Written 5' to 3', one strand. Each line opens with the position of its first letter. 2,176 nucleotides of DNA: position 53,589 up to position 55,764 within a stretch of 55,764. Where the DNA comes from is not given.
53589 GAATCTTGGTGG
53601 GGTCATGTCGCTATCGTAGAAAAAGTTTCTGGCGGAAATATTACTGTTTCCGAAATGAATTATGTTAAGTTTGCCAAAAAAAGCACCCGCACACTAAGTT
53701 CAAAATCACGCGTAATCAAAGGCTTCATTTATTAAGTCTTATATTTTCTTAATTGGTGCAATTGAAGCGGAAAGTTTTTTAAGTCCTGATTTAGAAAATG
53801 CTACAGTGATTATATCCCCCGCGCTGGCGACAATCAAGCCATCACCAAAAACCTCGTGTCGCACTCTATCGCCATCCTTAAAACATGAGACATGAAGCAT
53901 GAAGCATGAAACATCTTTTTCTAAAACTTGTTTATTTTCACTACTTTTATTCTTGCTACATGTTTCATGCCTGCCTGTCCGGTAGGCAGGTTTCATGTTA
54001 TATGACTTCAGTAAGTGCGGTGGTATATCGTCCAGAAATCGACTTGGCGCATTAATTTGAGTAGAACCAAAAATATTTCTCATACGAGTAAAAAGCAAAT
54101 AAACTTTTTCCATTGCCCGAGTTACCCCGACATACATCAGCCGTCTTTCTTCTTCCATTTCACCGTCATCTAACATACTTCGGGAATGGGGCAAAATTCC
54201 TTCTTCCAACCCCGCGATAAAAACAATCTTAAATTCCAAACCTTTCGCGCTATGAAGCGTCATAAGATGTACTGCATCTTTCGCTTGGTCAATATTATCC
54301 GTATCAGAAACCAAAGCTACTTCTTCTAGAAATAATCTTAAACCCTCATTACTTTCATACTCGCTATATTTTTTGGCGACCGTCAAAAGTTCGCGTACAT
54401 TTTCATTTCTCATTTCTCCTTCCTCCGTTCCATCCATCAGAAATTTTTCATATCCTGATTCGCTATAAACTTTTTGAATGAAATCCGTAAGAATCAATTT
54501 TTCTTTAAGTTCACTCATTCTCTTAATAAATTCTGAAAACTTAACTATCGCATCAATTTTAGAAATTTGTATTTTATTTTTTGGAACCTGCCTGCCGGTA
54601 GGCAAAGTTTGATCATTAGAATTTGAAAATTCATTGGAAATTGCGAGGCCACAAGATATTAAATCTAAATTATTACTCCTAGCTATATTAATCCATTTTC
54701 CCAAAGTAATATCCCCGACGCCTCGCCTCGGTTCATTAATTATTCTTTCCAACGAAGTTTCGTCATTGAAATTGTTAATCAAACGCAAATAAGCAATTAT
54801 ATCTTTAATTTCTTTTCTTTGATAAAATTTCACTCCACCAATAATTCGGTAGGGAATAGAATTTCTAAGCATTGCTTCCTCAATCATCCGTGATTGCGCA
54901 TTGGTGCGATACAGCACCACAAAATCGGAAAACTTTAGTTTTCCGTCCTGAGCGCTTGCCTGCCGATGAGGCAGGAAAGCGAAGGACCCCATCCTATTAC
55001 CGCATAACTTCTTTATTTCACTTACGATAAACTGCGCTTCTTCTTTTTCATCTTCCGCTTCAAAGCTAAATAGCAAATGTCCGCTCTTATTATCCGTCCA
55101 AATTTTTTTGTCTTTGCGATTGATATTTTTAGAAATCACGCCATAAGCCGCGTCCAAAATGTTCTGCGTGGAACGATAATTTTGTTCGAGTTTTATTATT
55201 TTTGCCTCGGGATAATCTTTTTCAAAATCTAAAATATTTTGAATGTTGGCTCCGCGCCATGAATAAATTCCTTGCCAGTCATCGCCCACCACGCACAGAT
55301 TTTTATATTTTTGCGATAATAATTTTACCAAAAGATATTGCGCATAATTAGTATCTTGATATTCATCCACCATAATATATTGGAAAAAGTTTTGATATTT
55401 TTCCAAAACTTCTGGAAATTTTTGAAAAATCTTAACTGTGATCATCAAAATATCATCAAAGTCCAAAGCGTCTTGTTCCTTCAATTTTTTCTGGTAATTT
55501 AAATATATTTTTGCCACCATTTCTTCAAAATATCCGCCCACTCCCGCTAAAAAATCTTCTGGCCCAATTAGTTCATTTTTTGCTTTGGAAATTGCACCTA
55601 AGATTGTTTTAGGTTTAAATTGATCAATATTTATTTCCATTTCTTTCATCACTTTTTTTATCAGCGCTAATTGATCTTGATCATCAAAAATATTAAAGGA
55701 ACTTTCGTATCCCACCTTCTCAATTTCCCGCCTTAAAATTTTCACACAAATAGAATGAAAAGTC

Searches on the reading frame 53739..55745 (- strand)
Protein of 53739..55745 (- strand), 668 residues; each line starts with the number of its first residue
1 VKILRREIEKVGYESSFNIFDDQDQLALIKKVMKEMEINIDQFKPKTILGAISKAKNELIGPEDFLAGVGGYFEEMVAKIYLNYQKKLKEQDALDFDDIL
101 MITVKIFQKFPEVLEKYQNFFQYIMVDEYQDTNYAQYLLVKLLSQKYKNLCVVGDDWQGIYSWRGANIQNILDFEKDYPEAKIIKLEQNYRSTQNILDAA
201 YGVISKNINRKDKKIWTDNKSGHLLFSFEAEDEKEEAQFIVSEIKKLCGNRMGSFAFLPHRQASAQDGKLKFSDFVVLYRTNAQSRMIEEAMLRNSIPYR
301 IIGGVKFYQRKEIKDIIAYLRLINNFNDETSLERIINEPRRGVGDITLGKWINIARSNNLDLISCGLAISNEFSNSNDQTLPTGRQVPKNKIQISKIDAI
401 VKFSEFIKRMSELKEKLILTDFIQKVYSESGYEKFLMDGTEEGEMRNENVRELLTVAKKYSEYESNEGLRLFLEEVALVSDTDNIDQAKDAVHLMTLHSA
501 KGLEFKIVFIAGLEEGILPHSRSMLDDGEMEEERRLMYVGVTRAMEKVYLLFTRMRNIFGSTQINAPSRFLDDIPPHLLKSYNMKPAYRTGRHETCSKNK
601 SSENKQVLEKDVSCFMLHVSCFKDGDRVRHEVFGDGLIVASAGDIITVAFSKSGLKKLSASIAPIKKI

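Call 30: search_protein_families(library=pfam, proteins=[window:53739-55745:-], max_evalue=0.001)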
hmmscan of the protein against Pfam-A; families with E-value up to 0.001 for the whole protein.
window:53739-55745:- (668 aa): 6 families
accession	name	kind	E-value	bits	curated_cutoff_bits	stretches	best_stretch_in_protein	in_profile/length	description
PF13361.12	UvrD_C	-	5.8e-75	253.3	25.6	1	184-553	1-348/350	UvrD-like helicase C-terminal domain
PF00580.27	UvrD-helicase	-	1.6e-50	172.8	23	1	2-179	88-271/271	UvrD/REP helicase N-terminal domain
PF13538.12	UvrD_C_2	-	2e-10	40.8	27.4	1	492-551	2-52/52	UvrD-like helicase C-terminal domain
PF21196.3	PcrA_UvrD_tudor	-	9.2e-08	32.3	23.9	1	625-667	2-48/48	PcrA/UvrD tudor domain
PF13245.12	AAA_19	-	2.6e-05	24.9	25.1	1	115-162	85-132/134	AAA domain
PF01443.25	Viral_helicase1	-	0.00043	20.6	21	0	486-550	171-226/228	Viral superfamily 1 RNA helicase core domain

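Call 38: find_encoding_contigs(protein=window:53739-55745:-, flank=10000, max_places=5)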
Protein window:53739-55745:- (668 aa): no gene with exactly this product is on record in the collection.
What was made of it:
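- Tried and rejected: The UvrD ORF was not on record (call 38).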
